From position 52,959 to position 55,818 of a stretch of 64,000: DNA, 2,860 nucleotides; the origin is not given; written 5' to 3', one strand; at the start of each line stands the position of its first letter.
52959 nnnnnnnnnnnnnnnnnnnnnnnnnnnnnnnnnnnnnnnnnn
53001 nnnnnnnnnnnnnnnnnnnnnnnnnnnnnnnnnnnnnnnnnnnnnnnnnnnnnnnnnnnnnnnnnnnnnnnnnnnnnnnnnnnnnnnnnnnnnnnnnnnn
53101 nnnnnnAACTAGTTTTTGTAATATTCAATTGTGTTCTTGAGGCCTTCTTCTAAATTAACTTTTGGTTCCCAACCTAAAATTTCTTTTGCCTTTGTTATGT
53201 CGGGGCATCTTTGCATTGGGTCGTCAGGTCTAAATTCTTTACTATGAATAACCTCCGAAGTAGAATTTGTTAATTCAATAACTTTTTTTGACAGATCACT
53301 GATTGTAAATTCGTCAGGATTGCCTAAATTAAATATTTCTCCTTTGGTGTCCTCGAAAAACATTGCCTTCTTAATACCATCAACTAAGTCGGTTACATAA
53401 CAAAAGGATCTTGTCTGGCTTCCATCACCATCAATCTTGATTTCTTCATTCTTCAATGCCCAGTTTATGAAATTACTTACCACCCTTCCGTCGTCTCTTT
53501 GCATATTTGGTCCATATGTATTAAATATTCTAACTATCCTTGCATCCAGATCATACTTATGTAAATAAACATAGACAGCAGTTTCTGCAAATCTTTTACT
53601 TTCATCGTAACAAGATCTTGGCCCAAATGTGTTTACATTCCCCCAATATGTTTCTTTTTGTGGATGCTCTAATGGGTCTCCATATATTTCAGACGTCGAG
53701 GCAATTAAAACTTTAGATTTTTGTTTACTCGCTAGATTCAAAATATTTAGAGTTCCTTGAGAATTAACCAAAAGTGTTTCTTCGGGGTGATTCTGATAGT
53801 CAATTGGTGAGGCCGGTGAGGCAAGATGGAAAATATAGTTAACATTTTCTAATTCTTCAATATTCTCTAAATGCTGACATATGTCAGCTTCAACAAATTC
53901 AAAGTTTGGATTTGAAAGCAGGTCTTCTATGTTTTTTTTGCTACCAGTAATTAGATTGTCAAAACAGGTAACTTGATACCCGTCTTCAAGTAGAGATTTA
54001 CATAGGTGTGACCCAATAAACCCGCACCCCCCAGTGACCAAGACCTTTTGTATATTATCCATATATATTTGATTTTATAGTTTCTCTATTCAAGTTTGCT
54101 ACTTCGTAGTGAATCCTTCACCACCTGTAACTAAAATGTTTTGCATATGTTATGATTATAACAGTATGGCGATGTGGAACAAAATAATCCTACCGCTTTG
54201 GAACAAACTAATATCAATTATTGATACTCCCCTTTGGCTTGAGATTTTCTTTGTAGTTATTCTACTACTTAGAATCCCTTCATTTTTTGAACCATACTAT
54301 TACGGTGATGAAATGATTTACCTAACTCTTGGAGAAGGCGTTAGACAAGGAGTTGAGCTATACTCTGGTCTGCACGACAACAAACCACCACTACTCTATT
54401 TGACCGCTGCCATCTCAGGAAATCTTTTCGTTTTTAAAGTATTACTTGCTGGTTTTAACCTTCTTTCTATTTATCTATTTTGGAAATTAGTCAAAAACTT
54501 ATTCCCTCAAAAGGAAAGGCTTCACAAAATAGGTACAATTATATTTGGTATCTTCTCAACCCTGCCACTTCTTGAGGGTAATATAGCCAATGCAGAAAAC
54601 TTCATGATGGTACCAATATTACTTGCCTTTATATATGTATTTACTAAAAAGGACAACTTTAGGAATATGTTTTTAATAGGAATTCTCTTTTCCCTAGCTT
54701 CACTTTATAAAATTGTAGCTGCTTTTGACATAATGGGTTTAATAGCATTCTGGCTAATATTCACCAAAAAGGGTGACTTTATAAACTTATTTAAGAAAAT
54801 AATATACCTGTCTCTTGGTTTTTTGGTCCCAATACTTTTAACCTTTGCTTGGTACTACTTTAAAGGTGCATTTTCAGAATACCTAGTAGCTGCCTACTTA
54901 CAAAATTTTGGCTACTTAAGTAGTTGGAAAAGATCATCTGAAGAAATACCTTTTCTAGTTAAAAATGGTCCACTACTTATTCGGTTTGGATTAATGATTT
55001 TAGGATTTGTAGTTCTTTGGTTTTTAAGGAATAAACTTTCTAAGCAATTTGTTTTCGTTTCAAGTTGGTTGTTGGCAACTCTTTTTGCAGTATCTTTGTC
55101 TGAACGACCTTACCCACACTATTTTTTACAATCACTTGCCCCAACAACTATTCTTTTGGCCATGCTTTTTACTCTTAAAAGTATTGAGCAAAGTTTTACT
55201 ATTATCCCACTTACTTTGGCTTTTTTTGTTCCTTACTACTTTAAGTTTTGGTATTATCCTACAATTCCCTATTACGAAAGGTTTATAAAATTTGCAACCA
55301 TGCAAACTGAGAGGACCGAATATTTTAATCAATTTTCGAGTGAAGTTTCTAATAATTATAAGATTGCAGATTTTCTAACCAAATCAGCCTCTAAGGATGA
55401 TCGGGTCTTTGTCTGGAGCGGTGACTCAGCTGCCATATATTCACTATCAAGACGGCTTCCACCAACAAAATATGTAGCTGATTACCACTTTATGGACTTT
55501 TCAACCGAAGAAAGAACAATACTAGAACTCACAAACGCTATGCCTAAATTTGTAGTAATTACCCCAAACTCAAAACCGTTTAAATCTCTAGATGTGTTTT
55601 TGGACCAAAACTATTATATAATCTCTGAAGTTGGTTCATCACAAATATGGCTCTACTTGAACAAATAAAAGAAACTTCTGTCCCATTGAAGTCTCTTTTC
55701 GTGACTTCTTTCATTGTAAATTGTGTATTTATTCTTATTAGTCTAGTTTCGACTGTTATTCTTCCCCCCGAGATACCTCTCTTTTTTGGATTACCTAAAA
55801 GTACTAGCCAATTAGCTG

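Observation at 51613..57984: Envelope glycan cluster combining a processive GT2 synthase, UDP-xylose synthase, a GT39/ArnT-like GT-C enzyme, a WecA-like initiator and a DPPR-synthase-like UbiA enzyme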

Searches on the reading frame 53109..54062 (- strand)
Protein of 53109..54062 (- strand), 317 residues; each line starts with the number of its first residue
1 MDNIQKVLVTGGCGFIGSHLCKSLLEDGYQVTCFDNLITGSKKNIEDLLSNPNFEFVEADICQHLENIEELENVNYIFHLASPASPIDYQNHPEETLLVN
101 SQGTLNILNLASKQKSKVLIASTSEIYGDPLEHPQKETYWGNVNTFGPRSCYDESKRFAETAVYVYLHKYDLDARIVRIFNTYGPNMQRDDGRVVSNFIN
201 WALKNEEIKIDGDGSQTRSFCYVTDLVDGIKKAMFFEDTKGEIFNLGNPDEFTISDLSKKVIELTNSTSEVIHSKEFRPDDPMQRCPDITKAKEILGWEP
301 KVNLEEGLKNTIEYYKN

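Call 3: search_protein_families(library=pfam, proteins=[window:53109-54062:-], max_evalue=0.01)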
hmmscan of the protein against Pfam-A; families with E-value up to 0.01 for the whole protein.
window:53109-54062:- (317 aa): 8 families
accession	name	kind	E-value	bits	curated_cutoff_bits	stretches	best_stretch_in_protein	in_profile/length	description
PF16363.11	GDP_Man_Dehyd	-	1.3e-58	199.4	27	1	8-310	1-331/332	GDP-mannose 4,6 dehydratase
PF01370.27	Epimerase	-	7.4e-55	186.4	20.9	1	7-247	1-240/240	NAD dependent epimerase/dehydratase family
PF01073.25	3Beta_HSD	-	1.4e-17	64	22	1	8-227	1-222/280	3-beta hydroxysteroid dehydrogenase/isomerase family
PF04321.23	RmlD_sub_bind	-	2.3e-12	47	27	1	6-272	2-238/287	RmlD substrate binding domain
PF07993.18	NAD_binding_4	-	6.3e-12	45.6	20.1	1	9-181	1-206/258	Male sterility protein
PF02719.21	Polysacc_synt_2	-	4.7e-11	42.8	20.2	2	7-121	1-125/293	Polysaccharide biosynthesis protein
PF13460.12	NAD_binding_10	-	2.7e-05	24.5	27.2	1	11-178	1-142/184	NAD(P)H-binding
PF00106.31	adh_short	-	0.00021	21.3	26.6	1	6-64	2-61/195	short chain dehydrogenase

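Call 5: search_protein_families(library=ncbifam, proteins=[window:53109-54062:-], max_evalue=0.01)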
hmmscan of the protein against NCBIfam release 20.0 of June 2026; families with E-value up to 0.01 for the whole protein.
window:53109-54062:- (317 aa): 40 families (the best 25 are shown)
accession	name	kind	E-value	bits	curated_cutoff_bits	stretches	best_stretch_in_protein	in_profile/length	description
TIGR01181.1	dTDP_gluc_dehyt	equivalog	5.8e-47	160.3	365.1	1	6-316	1-312/321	dTDP-glucose 4,6-dehydratase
TIGR04180.1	EDH_00030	hypoth_equivalog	2.2e-41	141.9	475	1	7-302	1-296/297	NAD-dependent 4,6-dehydratase LegB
NF008872.0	PRK11908.1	equivalog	2.8e-41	141.7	294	1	5-316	2-336/349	bifunctional UDP-4-keto-pentose/UDP-xylose synthase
TIGR01179.1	galE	equivalog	7.7e-39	133.4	262.3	1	6-314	1-324/332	UDP-glucose 4-epimerase GalE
NF005998.1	PRK08125.1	equivalog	3e-35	121.7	777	1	3-315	314-649/649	bifunctional UDP-4-amino-4-deoxy-L-arabinose formyltransferase/UDP-glucuronic acid oxidase ArnA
NF011728.1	PRK15181.1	equivalog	1.9e-31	109.3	760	1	6-315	17-337/348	Vi polysaccharide biosynthesis UDP-N-acetylglucosaminuronic acid C-4 epimerase TviC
TIGR02197.1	heptose_epim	equivalog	3.7e-27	95.3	274.6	1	7-316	1-314/316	ADP-glyceromanno-heptose 6-epimerase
NF007490.0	PRK10084.1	subfamily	5e-25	88.2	649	1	6-316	2-335/361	dTDP-glucose 4,6-dehydratase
NF007582.0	PRK10217.1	equivalog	2.4e-22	79.5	698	1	5-315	2-331/355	dTDP-glucose 4,6-dehydratase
TIGR02622.1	CDP_4_6_dhtase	equivalog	5.9e-20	71.7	278.45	1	5-317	5-332/352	CDP-glucose 4,6-dehydratase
NF007956.0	PRK10675.1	subfamily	6.5e-20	71.5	394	1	6-313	2-327/338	UDP-glucose 4-epimerase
TIGR01472.1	gmd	equivalog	1.1e-15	57.8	415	1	6-185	2-188/342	GDP-mannose 4,6-dehydratase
NF008360.0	PRK11150.1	equivalog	1.7e-15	57.1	452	1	7-268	2-257/310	ADP-glyceromanno-heptose 6-epimerase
NF047922.1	GDPFucSynFcl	equivalog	2.3e-15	56.9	500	1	5-315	3-301/308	GDP-L-fucose synthase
TIGR03466.1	HpnA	hypoth_equivalog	4.1e-14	52.2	367.65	1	6-182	2-170/327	hopanoid-associated sugar epimerase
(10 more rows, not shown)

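Call 15: search_solved_structures(query=window:53109-54062:-, max_evalue=1e-20, show_alignments=1)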
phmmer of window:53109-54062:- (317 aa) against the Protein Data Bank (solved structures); distinct sequences matched with E-value up to 1e-20: 54.
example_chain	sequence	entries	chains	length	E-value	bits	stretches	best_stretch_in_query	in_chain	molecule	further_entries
4gll_A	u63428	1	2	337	1e-95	323.9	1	5-316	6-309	UDP-glucuronic acid decarboxylase 1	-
2b69_A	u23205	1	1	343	1.1e-95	323.8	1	5-316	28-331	UDP-glucuronate decarboxylase 1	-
4m55_A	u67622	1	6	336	5.3e-95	321.5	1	5-316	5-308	UDP-glucuronic acid decarboxylase 1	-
4lk3_A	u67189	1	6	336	7.3e-95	321.1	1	5-316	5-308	UDP-glucuronic acid decarboxylase 1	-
4zrm_A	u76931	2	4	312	6.1e-44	153.8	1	6-316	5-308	UDP-glucose 4-epimerase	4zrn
8rdg_A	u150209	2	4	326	1.6e-43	152.4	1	6-313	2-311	SDR family NAD(P)-dependent oxidoreductase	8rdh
8rdi_A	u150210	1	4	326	5.6e-43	150.6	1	6-313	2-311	SDR family NAD(P)-dependent oxidoreductase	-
8vr2_A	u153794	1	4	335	7.8e-41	143.6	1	5-314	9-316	NAD-dependent epimerase/dehydratase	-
6bwl_A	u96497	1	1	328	4.5e-39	137.8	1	6-316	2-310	Pal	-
7ys8_A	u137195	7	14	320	1e-37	133.3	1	6-316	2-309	UDP-glucose 4-epimerase | UDP-glucose 4-epimerase along with EC 5.1.3.2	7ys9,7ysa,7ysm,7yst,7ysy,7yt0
6pmh_A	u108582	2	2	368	2.8e-35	125.3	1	7-315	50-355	UDP-glucose 4-epimerase related protein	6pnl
2hun_A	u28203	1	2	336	6.4e-33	117.6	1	5-315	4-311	336aa long hypothetical dTDP-glucose 4,6-dehydratase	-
6zl6_A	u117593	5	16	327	3e-32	115.4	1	6-316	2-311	Epimerase domain-containing protein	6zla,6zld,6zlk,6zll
6zlj_A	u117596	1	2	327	7.6e-32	114.1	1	6-316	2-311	Epimerase domain-containing protein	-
6bi4_A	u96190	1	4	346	2.2e-31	112.5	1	3-316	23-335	dTDP-glucose 4,6-dehydratase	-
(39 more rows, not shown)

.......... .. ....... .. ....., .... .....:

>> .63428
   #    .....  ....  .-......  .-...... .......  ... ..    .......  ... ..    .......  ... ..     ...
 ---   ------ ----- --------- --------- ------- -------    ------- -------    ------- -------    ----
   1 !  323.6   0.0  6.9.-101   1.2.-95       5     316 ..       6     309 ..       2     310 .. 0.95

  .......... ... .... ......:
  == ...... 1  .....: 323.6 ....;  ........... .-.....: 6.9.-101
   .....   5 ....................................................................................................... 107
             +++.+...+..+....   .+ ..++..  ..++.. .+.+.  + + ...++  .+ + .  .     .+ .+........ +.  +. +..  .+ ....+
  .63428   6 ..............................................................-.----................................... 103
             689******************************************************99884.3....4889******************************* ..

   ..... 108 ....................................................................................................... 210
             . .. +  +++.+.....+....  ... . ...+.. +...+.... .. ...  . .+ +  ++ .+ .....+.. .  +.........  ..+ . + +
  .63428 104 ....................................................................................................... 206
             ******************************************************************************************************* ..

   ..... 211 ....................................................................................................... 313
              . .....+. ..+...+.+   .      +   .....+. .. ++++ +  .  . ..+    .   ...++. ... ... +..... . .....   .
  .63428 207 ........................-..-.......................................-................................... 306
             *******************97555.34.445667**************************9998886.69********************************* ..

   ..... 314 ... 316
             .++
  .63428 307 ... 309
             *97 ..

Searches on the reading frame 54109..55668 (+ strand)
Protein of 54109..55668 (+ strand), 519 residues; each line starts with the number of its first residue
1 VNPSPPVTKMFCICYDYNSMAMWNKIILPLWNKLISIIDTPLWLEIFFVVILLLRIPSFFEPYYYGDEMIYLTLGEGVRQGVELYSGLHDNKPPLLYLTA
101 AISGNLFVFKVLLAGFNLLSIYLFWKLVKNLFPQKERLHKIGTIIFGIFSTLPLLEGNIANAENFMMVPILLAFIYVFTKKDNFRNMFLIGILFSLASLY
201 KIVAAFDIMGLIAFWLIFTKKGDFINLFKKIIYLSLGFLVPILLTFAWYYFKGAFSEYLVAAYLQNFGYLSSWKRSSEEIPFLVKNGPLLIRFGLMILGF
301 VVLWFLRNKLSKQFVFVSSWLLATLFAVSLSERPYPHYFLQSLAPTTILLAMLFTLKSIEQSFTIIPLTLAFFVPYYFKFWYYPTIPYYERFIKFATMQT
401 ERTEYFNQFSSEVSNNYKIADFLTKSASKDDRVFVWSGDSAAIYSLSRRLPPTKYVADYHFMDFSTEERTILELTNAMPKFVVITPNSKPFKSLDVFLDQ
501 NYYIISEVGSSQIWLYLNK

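Call 3: search_protein_families(library=pfam, proteins=[window:54109-55668:+], max_evalue=0.01)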
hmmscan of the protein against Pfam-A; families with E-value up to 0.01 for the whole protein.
window:54109-55668:+ (519 aa): 1 family
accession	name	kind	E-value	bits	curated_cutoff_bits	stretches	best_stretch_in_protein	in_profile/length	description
PF10131.15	PTPS_related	-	8.4e-05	21.6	26.4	1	155-239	73-159/621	6-pyruvoyl-tetrahydropterin synthase related domain; membrane protein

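Call 5: search_protein_families(library=ncbifam, proteins=[window:54109-55668:+], max_evalue=0.01)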
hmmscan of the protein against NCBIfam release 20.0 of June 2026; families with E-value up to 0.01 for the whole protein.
window:54109-55668:+ (519 aa): 0 families

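Call 18: search_solved_structures(query=window:54109-55668:+, max_evalue=10, show_alignments=2)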
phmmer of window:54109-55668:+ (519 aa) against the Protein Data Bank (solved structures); distinct sequences matched with E-value up to 10: 0.

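Call 20: find_homologous_proteins(query=window:54109-55668:+, max_evalue=0.00001)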
Query window:54109-55668:+ (519 aa): 1945 proteins with E <= 0.00001 among 8000 candidates; the best 120 are listed.
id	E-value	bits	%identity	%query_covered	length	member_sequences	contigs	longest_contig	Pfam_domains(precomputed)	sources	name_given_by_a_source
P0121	0.0e+0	1032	93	96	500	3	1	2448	PF27757.1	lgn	-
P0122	1.1e-261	887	79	94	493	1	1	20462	-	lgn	-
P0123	4.3e-259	879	78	94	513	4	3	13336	-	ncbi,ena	-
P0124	5.1e-259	878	78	94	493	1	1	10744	-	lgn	-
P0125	6.1e-250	848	75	94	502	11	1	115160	-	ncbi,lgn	-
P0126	5.7e-241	819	72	94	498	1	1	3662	PF27757.1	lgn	-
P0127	1.1e-237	808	71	96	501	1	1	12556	-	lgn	-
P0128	2.2e-220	751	66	95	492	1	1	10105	-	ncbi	-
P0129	4.8e-220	750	73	87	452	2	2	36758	-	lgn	-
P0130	2.2e-219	748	66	94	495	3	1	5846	-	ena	-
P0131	8.4e-219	746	67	94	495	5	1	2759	PF13231.13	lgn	-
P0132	8.5e-219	746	67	94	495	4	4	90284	-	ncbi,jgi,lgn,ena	-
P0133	2.0e-218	744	65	94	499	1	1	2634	-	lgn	-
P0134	8.1e-218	742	65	95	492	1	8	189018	-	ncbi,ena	-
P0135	1.6e-217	741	65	94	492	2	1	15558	-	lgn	-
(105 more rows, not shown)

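Call 33: predict_structure(alignment_id=A1)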
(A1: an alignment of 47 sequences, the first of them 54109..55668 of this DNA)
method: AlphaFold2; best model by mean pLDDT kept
length: 519 residues; sequences in the alignment: 47
mean_pLDDT: 88.0   pTM: 0.87
mean pLDDT of the five models: 88.0, 87.9, 87.7, 86.0, 85.3
residues with pLDDT >= 90: 338; 70-90: 132; 50-70: 33; < 50: 16
segments of 3 or more residues with pLDDT < 50: 1-15
pLDDT, mean of each block of 10 residues (from residue 1): 40 49 74 74 95 92 82 93 88 89 90 94 98 97 96 73 91 97 96 96 93 97 95 97 93 88 65 60 83 95 97 98 92 80 97 94 95 86 84 95 90 92 92 93 93 87 84 94 93 94 89 89
secondary structure, 60 per line:
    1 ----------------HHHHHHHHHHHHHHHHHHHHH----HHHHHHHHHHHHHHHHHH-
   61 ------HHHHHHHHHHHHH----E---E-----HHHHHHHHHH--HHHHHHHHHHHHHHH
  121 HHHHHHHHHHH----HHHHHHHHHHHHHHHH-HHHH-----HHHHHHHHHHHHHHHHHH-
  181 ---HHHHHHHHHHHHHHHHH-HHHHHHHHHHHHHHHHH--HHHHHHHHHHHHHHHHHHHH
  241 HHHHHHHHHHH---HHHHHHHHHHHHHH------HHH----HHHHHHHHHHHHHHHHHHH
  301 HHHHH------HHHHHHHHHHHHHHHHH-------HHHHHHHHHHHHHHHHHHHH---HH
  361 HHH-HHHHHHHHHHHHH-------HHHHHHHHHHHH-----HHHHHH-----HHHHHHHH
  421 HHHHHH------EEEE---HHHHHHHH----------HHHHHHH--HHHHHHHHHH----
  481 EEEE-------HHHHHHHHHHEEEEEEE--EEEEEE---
elements in order: H17-37 H42-59 H67-79 H94-103 H106-131 H136-151 H153-156 H162-179 H184-200 H202-218 H221-251 H255-268 H282-305 H312-328 H336-355 H359-363 H365-377 H385-396 H402-407 H413-426 E433-436 H440-447 H458-464 H467-476 E481-484 H492-501 E502-508 E511-516

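Call 39: fold_search(model_id=the predicted structure, library=pdb)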
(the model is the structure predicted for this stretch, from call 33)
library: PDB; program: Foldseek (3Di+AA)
matches with E <= 10: 301; with E <= 0.001: 6
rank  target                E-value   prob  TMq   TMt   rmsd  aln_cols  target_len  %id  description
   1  5f15                  7.1e-07  1.00  0.53  0.51  10.2       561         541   14  Crystal Structure of ArnT from Cupriavidus metallidurans bound to Undecaprenyl phosphate (released 2016-02-17)
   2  5ezm                  6.0e-06  1.00  0.52  0.51  12.6       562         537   13  Crystal Structure of ArnT from Cupriavidus metallidurans in the apo state (released 2016-02-17)
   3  6ezn_F                1.4e-04  1.00  0.43  0.36  13.7       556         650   12  Cryo-EM structure of the yeast oligosaccharyltransferase (OST) complex (released 2018-01-17)
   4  7oci_F                2.3e-04  1.00  0.42  0.35  13.4       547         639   12  Cryo-EM structure of yeast Ost6p containing oligosaccharyltransferase complex (released 2022-02-16)
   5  7zli_A                4.2e-04  1.00  0.49  0.40  11.0       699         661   11  Cryo-EM structure of C-mannosyltransferase CeDPY19, in complex with Dol25-P-Man and bound to CMT2-Fab and anti-Fab nan (released 2023-01-11)
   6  7zlh_A                5.0e-04  1.00  0.46  0.38  12.7       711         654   11  Cryo-EM structure of C-mannosyltransferase CeDPY19, in apo state, bound to CMT2-Fab and anti-Fab nanobody (released 2023-01-11)
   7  9s6s_A                4.4e-03  1.00  0.41  0.40  10.2       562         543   14  Ternary cryo-EM structure of human ALG9 with Dol25-PP-GlcNAc2Man6, Dol25-P-Man and Fab (released 2026-03-18)
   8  8if8_C                4.8e-03  1.00  0.45  0.40  11.0       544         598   11  Arabinosyltransferase AftA (released 2023-05-31)
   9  9s6r_A                5.7e-03  1.00  0.36  0.47   9.7       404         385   15  Ternary cryo-EM structure of yeast ALG3 with Dol25-PP-GlcNAc2Man5, Dol25-P-Man, and Fab (released 2026-03-18)
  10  9dlh                  1.5e-02  1.00  0.38  0.34  10.5       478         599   13  donor substrate analog-bound AftB (released 2025-06-25)
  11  8imx_U                2.7e-02  1.00  0.45  0.54  10.6       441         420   11  Cryo-EM structure of GPI-T with a chimeric GPI-anchored protein (released 2023-08-16)
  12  7wld_U                3.9e-02  1.00  0.43  0.52   7.8       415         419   11  Cryo-EM structure of the human glycosylphosphatidylinositol transamidase complex at 2.53 Angstrom resolution (released 2022-04-27)
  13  6wby                  8.5e-02  0.92  0.37  0.18  14.6       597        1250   12  Single-Particle Cryo-EM Structure of Arabinofuranosyltransferase AftD from Mycobacteria, Mutant R1389S Class 2 (released 2020-05-13)
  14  8x17_R                3.4e-01  0.18  0.12  0.18  18.9       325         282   13  Cryo-EM structure of adenosine receptor A3AR bound to CF102 (released 2024-04-24)
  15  9ehs_R                5.4e-01  0.09  0.11  0.14  27.0       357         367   14  Structure of a human adenosine A3 receptor complex bound to the covalent antagonist LUF7602 (released 2025-08-20)
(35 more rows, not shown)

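Call 40: search_protein_families(library=pfam, proteins=[window:54109-55668:+], max_evalue=10)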
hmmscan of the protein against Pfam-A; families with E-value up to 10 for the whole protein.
window:54109-55668:+ (519 aa): 3 families
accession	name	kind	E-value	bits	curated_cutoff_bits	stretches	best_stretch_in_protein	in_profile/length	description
PF10131.15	PTPS_related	-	8.4e-05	21.6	26.4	1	155-239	73-159/621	6-pyruvoyl-tetrahydropterin synthase related domain; membrane protein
PF14012.11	DUF4229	-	0.28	11.7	27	1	290-331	5-46/68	Protein of unknown function (DUF4229)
PF15086.11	UPF0542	-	0.98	9.8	27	1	107-136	19-50/68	Uncharacterised protein family UPF0542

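Call 57: search_protein_families(library=pfam, proteins=[P0121, P0131], max_evalue=0.01)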
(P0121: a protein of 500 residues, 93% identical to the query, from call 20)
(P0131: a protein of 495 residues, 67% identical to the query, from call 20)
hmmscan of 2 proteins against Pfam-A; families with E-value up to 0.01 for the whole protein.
P0121 (500 aa): 0 families

P0131 (495 aa): 1 family
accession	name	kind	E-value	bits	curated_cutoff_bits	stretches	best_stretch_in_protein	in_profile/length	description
PF13231.12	PMT_2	-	1.6e-05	25.6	26.1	1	76-213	12-152/160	Dolichyl-phosphate-mannose-protein mannosyltransferase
